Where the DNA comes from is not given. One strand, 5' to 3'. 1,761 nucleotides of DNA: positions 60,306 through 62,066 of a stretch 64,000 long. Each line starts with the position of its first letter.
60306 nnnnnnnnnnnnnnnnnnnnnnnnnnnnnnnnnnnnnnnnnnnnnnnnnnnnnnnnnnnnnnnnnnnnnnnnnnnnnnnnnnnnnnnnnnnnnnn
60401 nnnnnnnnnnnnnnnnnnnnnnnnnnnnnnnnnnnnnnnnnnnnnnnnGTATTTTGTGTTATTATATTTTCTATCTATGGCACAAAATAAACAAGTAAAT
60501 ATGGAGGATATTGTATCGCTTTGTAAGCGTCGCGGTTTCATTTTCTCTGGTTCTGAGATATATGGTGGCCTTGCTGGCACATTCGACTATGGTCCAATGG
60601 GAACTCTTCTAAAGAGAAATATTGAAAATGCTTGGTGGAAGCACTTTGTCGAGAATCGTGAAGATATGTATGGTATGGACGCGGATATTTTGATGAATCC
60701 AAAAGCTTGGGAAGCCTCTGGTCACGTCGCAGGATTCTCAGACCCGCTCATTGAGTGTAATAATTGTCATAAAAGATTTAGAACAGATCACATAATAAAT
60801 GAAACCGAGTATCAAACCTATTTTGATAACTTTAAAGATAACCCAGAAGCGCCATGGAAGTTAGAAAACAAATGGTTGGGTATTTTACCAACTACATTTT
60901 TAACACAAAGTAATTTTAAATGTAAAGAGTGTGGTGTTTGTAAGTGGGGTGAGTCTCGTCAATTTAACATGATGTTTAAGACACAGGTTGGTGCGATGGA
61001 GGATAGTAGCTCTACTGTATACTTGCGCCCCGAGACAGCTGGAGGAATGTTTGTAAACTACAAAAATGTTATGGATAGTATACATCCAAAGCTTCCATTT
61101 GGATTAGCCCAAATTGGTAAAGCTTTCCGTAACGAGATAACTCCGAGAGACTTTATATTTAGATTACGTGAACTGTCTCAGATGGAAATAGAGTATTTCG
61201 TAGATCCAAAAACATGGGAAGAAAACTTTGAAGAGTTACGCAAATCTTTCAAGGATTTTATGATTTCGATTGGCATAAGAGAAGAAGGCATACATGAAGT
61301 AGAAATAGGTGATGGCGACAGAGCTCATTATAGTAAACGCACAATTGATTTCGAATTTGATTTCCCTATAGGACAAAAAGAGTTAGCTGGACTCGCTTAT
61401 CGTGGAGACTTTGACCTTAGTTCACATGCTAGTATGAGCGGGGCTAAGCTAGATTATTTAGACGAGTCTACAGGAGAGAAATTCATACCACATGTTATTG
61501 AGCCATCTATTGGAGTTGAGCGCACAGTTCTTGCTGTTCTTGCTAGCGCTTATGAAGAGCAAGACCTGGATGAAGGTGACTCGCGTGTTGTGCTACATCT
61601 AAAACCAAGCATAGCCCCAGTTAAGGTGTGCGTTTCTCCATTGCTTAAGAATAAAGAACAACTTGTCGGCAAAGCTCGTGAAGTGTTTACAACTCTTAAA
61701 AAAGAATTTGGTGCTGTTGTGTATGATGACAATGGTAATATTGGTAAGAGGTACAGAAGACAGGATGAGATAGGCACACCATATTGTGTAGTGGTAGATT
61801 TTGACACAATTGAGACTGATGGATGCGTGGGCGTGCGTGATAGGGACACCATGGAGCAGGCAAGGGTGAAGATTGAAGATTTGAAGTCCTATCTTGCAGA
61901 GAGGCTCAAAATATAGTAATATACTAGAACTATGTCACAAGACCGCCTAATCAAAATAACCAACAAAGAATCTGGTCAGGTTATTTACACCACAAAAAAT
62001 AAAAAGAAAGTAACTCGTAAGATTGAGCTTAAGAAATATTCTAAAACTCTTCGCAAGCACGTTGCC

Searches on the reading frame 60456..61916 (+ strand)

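Call 78: search_protein_families(library=pfam, proteins=[window:60456-61916:+], max_evalue=0.00001)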
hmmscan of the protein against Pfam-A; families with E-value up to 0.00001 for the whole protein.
window:60456-61916:+ (486 aa): 2 families
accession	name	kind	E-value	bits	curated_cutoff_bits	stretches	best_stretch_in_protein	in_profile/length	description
PF03129.25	HGTP_anticodon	-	2.1e-22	79.5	21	1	390-482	1-93/94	Anticodon binding domain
PF00587.30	tRNA-synt_2b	-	7.6e-15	55.9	29.3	1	184-363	7-177/179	tRNA synthetase class II core domain (G, H, P, S and T)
